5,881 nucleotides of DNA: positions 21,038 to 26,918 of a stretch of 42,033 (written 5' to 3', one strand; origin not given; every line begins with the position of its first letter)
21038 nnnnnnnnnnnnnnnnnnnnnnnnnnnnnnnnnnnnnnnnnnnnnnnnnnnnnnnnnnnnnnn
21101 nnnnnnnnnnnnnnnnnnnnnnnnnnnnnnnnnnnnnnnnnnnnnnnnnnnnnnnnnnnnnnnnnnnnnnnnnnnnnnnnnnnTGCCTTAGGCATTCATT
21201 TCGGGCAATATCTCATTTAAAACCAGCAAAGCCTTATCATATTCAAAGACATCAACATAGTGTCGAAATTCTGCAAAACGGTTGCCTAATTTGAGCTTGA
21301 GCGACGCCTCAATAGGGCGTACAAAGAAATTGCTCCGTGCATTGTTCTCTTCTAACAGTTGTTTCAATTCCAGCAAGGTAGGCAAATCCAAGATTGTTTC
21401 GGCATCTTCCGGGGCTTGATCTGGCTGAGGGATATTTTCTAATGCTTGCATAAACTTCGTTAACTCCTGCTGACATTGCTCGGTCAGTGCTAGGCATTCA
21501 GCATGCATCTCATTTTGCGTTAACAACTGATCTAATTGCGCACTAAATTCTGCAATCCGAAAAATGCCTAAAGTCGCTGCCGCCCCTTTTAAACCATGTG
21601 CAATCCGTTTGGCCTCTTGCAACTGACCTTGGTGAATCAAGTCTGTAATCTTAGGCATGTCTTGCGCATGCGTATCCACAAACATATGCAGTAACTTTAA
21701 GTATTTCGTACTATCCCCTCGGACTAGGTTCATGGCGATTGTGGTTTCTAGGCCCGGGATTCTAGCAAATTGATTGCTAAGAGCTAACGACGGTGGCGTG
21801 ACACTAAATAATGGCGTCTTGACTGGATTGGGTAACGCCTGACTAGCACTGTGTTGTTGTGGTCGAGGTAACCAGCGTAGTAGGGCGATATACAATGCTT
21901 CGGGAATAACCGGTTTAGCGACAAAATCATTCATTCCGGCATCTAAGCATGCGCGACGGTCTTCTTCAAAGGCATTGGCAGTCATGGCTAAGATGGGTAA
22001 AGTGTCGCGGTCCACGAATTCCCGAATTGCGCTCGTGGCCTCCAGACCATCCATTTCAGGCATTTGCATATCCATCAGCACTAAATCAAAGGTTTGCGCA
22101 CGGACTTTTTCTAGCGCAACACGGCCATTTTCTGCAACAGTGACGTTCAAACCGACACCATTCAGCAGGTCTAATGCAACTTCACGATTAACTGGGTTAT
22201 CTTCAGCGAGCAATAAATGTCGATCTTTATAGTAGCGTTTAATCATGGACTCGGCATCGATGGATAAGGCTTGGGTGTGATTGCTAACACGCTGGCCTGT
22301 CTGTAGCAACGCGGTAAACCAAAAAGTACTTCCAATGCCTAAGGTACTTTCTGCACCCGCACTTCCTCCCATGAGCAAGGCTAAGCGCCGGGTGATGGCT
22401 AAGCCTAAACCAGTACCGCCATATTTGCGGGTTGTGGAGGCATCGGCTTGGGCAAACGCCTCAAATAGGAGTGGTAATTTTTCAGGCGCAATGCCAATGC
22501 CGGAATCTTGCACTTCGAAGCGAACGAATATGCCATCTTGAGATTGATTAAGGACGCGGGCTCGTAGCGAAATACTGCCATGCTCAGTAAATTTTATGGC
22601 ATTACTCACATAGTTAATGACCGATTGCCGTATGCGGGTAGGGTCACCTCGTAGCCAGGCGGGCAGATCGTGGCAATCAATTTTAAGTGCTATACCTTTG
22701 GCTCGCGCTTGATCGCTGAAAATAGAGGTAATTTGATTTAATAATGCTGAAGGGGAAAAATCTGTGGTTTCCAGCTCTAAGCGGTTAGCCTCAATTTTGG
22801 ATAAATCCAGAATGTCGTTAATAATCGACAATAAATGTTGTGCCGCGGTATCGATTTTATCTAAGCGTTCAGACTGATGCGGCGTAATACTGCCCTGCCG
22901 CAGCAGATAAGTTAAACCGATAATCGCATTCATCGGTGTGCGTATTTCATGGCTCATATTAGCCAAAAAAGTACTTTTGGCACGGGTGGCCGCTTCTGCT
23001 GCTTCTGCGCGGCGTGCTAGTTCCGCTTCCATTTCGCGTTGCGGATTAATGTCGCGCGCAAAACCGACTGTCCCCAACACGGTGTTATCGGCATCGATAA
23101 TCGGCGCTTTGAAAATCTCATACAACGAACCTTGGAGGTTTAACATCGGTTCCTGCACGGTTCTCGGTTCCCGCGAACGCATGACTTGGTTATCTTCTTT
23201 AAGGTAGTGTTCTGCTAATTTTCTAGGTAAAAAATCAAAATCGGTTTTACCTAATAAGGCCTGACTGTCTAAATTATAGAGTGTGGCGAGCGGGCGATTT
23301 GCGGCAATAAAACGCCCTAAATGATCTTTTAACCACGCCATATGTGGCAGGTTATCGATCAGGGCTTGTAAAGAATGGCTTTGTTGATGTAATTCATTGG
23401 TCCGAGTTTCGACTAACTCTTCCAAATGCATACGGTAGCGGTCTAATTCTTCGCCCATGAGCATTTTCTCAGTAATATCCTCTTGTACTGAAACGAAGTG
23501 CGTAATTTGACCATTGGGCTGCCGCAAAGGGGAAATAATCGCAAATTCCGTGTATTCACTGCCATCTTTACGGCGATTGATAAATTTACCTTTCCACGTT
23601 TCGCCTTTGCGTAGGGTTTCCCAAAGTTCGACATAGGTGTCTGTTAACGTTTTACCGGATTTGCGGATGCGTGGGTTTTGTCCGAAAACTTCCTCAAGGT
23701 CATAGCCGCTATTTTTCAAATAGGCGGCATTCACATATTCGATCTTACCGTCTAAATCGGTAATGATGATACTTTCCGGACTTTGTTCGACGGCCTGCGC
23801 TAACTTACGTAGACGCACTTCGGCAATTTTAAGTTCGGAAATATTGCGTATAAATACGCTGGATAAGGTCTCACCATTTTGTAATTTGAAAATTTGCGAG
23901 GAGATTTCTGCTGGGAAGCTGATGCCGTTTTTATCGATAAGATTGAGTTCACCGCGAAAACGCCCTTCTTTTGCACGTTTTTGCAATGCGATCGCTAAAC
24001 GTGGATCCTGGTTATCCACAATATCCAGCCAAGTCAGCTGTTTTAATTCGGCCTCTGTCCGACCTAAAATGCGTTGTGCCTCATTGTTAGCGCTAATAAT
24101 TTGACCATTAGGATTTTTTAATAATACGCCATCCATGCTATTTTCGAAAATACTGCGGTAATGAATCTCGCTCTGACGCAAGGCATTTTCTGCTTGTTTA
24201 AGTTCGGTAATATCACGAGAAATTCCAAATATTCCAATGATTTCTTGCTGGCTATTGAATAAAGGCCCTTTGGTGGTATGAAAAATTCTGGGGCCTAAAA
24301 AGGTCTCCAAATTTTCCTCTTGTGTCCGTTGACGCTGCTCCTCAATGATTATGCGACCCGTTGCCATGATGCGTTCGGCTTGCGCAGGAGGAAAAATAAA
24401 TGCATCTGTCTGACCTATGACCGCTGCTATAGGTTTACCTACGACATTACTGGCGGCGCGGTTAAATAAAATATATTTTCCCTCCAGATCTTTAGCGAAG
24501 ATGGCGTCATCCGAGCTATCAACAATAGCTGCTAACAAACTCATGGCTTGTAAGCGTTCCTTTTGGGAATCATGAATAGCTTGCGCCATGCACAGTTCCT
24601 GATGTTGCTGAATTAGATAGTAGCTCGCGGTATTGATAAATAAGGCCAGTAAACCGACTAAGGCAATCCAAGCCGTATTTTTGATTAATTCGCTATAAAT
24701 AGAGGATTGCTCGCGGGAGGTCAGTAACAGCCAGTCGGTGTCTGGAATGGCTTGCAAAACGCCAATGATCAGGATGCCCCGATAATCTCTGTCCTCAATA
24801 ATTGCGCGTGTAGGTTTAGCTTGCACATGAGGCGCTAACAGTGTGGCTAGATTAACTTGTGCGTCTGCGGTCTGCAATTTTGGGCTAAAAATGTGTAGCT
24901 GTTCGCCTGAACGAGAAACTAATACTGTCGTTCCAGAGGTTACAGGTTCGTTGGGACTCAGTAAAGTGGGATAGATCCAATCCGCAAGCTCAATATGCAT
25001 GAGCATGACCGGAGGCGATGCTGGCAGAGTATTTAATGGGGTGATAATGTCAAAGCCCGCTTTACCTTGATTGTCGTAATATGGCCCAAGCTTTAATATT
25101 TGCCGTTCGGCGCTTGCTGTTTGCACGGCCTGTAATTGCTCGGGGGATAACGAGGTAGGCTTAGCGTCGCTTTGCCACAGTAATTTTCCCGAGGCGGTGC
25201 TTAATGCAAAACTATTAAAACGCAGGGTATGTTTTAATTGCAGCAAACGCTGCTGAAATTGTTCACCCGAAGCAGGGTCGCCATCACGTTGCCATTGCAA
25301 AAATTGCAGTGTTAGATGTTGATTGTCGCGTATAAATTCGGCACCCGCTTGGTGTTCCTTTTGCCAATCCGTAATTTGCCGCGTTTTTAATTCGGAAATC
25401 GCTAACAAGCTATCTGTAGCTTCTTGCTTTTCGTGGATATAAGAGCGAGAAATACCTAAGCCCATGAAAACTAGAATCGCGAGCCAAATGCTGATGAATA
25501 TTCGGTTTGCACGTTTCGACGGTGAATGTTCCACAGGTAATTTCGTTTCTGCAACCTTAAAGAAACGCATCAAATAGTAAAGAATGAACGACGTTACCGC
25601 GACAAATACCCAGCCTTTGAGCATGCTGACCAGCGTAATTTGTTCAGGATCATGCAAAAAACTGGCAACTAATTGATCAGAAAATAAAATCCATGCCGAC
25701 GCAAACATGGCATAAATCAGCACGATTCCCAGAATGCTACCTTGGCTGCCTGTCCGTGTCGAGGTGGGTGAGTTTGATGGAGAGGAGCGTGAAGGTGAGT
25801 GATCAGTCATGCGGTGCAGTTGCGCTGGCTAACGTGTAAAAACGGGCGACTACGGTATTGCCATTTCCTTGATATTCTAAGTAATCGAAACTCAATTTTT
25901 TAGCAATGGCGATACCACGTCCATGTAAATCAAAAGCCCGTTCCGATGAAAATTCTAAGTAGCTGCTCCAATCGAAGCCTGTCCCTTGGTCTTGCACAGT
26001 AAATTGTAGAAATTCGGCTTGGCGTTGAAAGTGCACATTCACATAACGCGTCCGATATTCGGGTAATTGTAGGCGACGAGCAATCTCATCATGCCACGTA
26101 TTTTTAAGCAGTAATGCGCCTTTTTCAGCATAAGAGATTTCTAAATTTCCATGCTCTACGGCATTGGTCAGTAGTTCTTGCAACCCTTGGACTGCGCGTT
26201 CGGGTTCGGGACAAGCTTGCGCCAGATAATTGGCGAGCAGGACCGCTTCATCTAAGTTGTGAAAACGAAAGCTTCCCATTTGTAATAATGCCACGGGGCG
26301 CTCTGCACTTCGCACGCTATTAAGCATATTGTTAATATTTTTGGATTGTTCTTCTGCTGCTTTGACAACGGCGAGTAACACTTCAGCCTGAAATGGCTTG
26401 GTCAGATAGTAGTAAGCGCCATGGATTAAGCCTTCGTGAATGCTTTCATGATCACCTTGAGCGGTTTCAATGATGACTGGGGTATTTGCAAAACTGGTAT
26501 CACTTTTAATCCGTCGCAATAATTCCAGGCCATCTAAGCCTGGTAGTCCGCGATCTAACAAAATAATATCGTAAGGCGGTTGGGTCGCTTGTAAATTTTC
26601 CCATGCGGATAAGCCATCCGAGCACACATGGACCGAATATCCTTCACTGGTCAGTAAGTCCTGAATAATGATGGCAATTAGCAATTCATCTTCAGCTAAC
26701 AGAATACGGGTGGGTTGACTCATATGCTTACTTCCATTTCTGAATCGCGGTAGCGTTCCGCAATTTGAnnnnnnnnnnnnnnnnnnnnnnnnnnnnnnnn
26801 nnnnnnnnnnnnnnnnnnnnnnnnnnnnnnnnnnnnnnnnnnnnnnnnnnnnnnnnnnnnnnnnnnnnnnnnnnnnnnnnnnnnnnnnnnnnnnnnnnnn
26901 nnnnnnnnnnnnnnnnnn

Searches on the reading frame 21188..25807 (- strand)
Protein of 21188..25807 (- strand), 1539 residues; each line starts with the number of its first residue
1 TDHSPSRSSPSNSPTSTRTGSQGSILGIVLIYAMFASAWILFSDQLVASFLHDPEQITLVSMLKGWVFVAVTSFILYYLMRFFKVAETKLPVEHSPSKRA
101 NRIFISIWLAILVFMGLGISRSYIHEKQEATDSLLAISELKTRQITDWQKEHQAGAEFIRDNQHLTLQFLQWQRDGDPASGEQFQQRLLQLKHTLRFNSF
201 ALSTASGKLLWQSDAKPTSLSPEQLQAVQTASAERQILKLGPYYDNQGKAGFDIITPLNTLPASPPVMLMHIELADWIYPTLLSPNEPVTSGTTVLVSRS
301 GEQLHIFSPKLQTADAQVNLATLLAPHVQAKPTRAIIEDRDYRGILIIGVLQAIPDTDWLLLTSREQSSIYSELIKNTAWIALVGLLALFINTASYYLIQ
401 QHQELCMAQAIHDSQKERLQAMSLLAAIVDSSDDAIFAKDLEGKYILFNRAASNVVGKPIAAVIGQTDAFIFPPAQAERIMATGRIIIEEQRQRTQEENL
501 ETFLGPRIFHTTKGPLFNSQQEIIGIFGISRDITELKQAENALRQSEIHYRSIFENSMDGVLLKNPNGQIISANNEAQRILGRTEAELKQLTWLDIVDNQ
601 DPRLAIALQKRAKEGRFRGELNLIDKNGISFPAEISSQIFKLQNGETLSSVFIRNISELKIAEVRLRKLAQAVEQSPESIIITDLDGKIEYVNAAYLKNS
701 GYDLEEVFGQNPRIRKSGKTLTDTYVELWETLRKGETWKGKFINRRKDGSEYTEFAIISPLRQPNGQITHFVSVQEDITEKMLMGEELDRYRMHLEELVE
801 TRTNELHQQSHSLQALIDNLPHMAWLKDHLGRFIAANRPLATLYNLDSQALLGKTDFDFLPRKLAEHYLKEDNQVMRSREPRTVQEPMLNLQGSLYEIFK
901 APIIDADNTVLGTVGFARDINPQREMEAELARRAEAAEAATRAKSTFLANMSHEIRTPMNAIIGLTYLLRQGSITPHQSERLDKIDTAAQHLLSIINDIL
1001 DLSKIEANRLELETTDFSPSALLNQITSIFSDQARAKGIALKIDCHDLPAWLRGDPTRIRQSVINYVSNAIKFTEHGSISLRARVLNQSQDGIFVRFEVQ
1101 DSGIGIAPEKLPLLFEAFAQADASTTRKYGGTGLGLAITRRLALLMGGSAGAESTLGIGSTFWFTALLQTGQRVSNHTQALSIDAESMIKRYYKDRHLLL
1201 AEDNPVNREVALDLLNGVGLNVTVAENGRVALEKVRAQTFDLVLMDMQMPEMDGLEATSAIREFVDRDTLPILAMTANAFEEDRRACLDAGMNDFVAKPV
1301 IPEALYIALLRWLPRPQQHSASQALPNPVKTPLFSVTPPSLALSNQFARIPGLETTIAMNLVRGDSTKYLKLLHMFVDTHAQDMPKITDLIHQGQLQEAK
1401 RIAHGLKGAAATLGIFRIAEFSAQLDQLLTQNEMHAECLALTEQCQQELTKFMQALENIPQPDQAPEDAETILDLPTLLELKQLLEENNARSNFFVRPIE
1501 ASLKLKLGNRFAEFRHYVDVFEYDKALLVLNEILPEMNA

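Call 62: search_protein_families(library=pfam, proteins=[window:21188-25807:-], max_evalue=0.00001)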
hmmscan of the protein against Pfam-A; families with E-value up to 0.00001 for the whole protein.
window:21188-25807:- (1539 aa): 10 families
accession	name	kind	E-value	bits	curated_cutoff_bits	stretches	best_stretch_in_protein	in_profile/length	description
PF08448.16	PAS_4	-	4.3e-49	165.8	23.1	3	429-537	1-109/110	PAS fold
PF13426.13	PAS_9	-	2.3e-43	147.1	27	2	677-780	1-103/103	PAS domain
PF00989.32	PAS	-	1.1e-38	132.1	22.6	2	669-778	3-113/113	PAS fold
PF00072.30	Response_reg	-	5.1e-27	94.7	30.2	1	1199-1307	2-108/111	Response regulator receiver domain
PF02518.31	HATPase_c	-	2.5e-25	89.5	26.4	1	1054-1167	1-108/111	Histidine kinase-, DNA gyrase B-, and HSP90-like ATPase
PF13188.13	PAS_8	-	1.8e-23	82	21.8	1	550-600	3-53/65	PAS domain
PF00512.31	HisKA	-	1.5e-20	73.4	26.9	1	943-1007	1-65/66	His Kinase A (phospho-acceptor) domain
PF08447.18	PAS_3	-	1.6e-13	51.1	25.6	0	690-774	2-88/89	PAS fold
PF01627.28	Hpt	-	2.5e-12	47.3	24.6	1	1372-1457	2-82/84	Hpt domain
PF24820.1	Diguanyl_cycl_sensor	-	4.3e-06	27.1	28.1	0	558-597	6-45/109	Diguanylate cyclase-like sensor domain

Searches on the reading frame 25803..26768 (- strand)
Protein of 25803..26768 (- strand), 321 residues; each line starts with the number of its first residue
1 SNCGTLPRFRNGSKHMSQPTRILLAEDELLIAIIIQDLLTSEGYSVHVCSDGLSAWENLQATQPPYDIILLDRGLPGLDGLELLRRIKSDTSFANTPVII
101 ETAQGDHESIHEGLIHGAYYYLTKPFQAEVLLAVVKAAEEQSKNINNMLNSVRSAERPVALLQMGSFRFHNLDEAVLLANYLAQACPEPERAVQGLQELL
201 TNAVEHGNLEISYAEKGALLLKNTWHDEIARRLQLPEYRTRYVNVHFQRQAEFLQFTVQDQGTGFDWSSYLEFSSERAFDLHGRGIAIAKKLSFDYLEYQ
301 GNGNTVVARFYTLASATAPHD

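Call 6: search_protein_families(library=pfam, proteins=[window:25803-26768:-], max_evalue=0.001)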
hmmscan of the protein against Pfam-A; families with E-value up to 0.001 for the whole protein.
window:25803-26768:- (321 aa): 3 families
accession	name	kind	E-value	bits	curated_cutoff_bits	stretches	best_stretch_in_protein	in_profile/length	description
PF00072.30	Response_reg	-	1.2e-25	90.3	30.2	1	22-135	1-110/111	Response regulator receiver domain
PF13581.12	HATPase_c_2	-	1.6e-10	41.5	27.4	1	193-309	33-126/127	Histidine kinase-like ATPase domain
PF02518.31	HATPase_c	-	0.00039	21.3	26.4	0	189-293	3-84/111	Histidine kinase-, DNA gyrase B-, and HSP90-like ATPase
